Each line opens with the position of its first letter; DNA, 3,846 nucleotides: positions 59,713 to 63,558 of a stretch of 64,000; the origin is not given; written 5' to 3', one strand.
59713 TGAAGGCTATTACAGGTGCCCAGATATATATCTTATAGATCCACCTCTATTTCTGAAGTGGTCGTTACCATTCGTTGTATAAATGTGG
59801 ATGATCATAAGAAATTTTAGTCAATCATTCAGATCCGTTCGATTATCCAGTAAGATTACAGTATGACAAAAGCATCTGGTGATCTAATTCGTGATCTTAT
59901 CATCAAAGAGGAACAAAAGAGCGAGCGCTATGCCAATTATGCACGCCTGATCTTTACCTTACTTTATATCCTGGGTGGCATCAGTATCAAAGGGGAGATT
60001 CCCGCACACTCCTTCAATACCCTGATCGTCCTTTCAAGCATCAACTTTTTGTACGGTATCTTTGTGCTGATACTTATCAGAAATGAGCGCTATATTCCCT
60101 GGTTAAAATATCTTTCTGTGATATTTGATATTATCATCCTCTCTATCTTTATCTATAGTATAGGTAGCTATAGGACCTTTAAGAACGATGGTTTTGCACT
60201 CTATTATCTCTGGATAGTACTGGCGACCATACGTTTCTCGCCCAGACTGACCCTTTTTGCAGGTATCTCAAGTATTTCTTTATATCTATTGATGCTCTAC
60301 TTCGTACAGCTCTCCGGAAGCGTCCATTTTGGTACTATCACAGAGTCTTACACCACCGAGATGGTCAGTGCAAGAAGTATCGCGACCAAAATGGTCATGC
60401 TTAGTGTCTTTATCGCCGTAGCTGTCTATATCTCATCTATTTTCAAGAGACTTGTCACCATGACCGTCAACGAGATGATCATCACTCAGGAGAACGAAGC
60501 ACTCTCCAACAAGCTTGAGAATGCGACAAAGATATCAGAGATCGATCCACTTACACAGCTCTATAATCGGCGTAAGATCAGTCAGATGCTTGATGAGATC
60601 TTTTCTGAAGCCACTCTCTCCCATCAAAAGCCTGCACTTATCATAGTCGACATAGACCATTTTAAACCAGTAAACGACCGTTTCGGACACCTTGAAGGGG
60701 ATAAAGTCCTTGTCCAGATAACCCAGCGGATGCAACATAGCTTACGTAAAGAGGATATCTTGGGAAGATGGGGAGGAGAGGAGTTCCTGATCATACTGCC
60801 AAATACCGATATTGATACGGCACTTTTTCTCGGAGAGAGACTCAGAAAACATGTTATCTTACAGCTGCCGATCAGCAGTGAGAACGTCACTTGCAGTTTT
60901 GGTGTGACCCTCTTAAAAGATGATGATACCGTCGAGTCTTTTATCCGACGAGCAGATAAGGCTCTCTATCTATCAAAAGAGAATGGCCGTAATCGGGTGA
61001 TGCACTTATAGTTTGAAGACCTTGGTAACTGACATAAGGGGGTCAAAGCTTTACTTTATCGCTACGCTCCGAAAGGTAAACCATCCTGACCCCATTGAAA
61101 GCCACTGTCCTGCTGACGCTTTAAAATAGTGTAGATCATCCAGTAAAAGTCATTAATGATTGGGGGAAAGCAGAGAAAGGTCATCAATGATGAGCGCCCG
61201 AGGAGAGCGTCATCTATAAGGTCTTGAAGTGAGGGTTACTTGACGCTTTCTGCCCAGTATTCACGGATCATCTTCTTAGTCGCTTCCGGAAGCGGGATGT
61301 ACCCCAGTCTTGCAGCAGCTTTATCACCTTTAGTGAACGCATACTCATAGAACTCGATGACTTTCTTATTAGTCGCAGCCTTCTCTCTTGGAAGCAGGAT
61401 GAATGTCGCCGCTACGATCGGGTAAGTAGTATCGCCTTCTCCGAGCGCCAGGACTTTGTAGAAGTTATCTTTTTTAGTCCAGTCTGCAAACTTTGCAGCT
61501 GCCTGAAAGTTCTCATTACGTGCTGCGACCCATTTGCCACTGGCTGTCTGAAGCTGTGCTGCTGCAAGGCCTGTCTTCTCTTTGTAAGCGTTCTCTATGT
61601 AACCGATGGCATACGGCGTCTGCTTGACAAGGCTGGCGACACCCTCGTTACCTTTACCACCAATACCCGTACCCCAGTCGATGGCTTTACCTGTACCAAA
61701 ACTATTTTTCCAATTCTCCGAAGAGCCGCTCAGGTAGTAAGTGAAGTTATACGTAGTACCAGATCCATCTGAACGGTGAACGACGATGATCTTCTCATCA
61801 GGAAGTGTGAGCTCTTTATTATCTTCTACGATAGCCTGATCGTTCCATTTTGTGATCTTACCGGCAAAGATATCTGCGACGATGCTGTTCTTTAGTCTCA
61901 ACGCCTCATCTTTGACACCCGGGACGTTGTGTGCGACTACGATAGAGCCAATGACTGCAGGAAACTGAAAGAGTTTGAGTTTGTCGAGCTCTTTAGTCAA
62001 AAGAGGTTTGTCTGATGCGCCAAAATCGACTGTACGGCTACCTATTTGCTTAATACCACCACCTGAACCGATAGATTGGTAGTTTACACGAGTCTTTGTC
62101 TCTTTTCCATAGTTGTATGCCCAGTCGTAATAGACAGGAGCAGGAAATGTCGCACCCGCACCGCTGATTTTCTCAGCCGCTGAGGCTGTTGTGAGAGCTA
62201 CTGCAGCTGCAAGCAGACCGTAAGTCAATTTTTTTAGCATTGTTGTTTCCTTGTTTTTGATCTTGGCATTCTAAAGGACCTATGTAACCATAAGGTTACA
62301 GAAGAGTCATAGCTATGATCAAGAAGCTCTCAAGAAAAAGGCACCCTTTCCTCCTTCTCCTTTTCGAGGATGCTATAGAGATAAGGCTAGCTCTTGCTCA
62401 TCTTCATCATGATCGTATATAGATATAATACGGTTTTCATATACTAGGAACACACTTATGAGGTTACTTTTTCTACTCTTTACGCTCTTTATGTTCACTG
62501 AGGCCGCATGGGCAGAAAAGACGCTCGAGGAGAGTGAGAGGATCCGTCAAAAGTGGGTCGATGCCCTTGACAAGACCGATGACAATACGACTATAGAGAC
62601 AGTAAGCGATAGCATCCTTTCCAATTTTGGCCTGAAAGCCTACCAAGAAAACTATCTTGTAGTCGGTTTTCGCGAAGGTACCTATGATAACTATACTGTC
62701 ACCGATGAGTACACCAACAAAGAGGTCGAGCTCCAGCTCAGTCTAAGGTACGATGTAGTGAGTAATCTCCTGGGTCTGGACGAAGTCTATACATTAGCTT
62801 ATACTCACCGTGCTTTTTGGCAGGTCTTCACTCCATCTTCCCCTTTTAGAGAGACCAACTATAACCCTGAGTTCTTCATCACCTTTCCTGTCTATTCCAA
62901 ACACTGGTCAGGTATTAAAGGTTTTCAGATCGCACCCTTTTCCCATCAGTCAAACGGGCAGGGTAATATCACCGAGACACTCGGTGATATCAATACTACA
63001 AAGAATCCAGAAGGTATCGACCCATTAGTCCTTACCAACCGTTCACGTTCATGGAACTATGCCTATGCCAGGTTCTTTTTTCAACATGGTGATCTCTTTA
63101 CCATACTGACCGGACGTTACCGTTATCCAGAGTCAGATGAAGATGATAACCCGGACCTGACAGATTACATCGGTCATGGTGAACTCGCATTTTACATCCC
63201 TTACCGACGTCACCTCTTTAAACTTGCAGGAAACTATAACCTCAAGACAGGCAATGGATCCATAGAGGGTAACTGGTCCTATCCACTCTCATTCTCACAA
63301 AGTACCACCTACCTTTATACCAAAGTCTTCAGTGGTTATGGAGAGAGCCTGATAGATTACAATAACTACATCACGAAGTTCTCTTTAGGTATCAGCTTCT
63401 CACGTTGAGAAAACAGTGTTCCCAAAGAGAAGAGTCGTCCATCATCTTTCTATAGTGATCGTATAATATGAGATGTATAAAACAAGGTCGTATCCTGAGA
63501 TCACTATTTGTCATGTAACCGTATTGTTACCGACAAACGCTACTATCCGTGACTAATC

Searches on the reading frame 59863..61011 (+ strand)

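Call 16: search_protein_families(library=pfam, proteins=[window:59863-61011:+], max_evalue=0.00001)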
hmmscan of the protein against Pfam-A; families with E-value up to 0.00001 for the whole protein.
window:59863-61011:+ (382 aa): 1 family
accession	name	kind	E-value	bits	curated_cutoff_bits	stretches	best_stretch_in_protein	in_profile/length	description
PF00990.26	GGDEF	-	5e-44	150.4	23.8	1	226-378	2-161/161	Diguanylate cyclase, GGDEF domain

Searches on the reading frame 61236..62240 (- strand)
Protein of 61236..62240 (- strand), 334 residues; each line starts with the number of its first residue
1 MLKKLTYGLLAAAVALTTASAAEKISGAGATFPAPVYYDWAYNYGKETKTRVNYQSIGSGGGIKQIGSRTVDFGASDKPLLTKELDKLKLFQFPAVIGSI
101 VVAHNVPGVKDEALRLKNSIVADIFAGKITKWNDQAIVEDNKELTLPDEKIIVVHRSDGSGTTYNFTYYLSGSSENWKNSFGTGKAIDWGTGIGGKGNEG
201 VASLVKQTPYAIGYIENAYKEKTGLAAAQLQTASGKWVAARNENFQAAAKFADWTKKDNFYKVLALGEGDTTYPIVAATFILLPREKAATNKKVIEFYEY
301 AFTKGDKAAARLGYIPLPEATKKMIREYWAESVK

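Call 16: search_protein_families(library=pfam, proteins=[window:61236-62240:-], max_evalue=0.00001)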
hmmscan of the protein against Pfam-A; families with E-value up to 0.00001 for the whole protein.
window:61236-62240:- (334 aa): 2 families
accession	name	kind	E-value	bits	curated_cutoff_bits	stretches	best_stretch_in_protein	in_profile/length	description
PF12849.12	PBP_like_2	-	8.9e-37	127.7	27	1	18-302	3-264/267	PBP superfamily domain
PF01547.30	SBP_bac_1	-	3e-14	54.2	26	1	27-306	6-305/307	Bacterial extracellular solute-binding protein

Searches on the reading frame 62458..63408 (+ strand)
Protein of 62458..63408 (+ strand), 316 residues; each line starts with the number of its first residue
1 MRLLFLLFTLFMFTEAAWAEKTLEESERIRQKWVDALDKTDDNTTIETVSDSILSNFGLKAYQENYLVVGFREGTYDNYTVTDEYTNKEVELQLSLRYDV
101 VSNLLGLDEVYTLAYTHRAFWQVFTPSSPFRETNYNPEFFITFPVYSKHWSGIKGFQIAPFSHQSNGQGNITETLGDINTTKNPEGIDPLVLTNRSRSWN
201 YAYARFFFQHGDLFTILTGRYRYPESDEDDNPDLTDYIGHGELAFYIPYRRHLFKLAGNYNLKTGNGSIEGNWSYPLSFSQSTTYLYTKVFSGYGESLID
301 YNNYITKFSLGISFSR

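Call 16: search_protein_families(library=pfam, proteins=[window:62458-63408:+], max_evalue=0.00001)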
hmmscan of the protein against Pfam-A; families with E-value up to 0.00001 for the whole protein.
window:62458-63408:+ (316 aa): 1 family
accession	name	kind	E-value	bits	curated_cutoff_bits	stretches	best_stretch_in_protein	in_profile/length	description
PF02253.21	PLA1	-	1.8e-59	201.8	27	2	194-314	138-257/257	Phospholipase A1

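Call 32: find_encoding_contigs(protein=window:62458-63408:+, flank=10000, max_places=4)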
Protein window:62458-63408:+ (316 aa): 2 contigs read that carry it; 1 place shown.
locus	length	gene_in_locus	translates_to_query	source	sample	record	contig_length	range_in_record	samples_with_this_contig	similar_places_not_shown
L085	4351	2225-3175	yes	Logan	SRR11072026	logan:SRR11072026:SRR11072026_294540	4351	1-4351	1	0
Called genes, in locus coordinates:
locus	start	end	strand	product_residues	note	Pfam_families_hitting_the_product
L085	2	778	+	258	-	?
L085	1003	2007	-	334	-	PF12849:PBP_like_2, PF01547:SBP_bac_1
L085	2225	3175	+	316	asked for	PF02253:PLA1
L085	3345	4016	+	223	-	PF01895:PhoU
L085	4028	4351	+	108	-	?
